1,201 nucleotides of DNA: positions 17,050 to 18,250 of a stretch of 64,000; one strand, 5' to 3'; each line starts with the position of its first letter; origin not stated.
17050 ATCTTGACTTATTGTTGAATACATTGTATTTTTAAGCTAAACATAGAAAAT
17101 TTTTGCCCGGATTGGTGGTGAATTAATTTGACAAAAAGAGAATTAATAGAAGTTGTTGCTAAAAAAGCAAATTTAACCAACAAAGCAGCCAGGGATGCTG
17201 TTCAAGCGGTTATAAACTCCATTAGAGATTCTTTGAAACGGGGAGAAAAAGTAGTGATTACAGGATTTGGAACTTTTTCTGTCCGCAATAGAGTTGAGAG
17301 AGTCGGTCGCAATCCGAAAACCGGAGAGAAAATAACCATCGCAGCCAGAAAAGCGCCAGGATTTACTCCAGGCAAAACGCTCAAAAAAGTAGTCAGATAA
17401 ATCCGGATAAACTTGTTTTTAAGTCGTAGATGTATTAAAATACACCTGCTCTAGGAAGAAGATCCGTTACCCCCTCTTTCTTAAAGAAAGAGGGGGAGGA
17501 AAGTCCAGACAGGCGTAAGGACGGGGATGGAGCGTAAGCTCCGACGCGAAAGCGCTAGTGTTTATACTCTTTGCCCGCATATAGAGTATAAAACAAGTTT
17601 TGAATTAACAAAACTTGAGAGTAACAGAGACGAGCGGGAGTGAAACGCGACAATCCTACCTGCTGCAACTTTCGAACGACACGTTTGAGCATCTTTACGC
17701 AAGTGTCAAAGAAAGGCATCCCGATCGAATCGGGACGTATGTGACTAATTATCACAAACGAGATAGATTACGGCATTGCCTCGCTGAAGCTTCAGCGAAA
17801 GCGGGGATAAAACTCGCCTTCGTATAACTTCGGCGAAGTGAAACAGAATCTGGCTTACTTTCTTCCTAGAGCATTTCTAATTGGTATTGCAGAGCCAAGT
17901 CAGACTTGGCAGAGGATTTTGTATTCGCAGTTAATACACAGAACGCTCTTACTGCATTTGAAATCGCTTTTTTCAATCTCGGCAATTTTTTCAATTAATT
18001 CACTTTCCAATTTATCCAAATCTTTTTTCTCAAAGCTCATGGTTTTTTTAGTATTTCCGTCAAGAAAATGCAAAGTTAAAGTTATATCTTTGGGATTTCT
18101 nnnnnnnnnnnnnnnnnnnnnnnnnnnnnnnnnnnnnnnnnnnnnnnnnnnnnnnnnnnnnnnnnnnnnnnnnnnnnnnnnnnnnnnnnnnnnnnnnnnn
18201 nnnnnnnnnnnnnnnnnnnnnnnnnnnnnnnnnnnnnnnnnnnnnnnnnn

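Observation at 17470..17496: Identical 25-nt hairpin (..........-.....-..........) used as the RNase P RNA P3 stem and as a terminator-like hairpin in front of secA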

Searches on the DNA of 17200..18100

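Call 7: search_rna_families(source=window, start=17200, end=18100, threshold=evalue, max_evalue=10, show_alignments=3)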
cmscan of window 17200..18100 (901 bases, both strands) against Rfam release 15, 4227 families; matches with E-value up to 10: 6.
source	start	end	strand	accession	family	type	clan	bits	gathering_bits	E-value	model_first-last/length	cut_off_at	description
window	17451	17873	+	RF00010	RNaseP_bact_a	Gene; ribozyme;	CL00002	44.8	100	1.7e-12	1-367/367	no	Bacterial RNase P class A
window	17470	17496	-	RF04240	mir-4716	Gene; miRNA;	-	17.3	76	1.7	1-84/84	no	mir-4716 microRNA precursor family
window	17470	17496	+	RF04240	mir-4716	Gene; miRNA;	-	17.3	76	1.7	1-84/84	no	mir-4716 microRNA precursor family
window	17469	17497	+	RF04096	mir-4433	Gene; miRNA;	-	16.3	77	4.2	1-83/83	no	mir-4433 microRNA precursor family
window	17469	17497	-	RF04096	mir-4433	Gene; miRNA;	-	16.2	77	4.3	1-83/83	no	mir-4433 microRNA precursor family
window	17927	17979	-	RF00412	SNORA21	Gene; snRNA; snoRNA; HACA-box;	CL00031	12.8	80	9.8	63-117/136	no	Small nucleolar RNA SNORA21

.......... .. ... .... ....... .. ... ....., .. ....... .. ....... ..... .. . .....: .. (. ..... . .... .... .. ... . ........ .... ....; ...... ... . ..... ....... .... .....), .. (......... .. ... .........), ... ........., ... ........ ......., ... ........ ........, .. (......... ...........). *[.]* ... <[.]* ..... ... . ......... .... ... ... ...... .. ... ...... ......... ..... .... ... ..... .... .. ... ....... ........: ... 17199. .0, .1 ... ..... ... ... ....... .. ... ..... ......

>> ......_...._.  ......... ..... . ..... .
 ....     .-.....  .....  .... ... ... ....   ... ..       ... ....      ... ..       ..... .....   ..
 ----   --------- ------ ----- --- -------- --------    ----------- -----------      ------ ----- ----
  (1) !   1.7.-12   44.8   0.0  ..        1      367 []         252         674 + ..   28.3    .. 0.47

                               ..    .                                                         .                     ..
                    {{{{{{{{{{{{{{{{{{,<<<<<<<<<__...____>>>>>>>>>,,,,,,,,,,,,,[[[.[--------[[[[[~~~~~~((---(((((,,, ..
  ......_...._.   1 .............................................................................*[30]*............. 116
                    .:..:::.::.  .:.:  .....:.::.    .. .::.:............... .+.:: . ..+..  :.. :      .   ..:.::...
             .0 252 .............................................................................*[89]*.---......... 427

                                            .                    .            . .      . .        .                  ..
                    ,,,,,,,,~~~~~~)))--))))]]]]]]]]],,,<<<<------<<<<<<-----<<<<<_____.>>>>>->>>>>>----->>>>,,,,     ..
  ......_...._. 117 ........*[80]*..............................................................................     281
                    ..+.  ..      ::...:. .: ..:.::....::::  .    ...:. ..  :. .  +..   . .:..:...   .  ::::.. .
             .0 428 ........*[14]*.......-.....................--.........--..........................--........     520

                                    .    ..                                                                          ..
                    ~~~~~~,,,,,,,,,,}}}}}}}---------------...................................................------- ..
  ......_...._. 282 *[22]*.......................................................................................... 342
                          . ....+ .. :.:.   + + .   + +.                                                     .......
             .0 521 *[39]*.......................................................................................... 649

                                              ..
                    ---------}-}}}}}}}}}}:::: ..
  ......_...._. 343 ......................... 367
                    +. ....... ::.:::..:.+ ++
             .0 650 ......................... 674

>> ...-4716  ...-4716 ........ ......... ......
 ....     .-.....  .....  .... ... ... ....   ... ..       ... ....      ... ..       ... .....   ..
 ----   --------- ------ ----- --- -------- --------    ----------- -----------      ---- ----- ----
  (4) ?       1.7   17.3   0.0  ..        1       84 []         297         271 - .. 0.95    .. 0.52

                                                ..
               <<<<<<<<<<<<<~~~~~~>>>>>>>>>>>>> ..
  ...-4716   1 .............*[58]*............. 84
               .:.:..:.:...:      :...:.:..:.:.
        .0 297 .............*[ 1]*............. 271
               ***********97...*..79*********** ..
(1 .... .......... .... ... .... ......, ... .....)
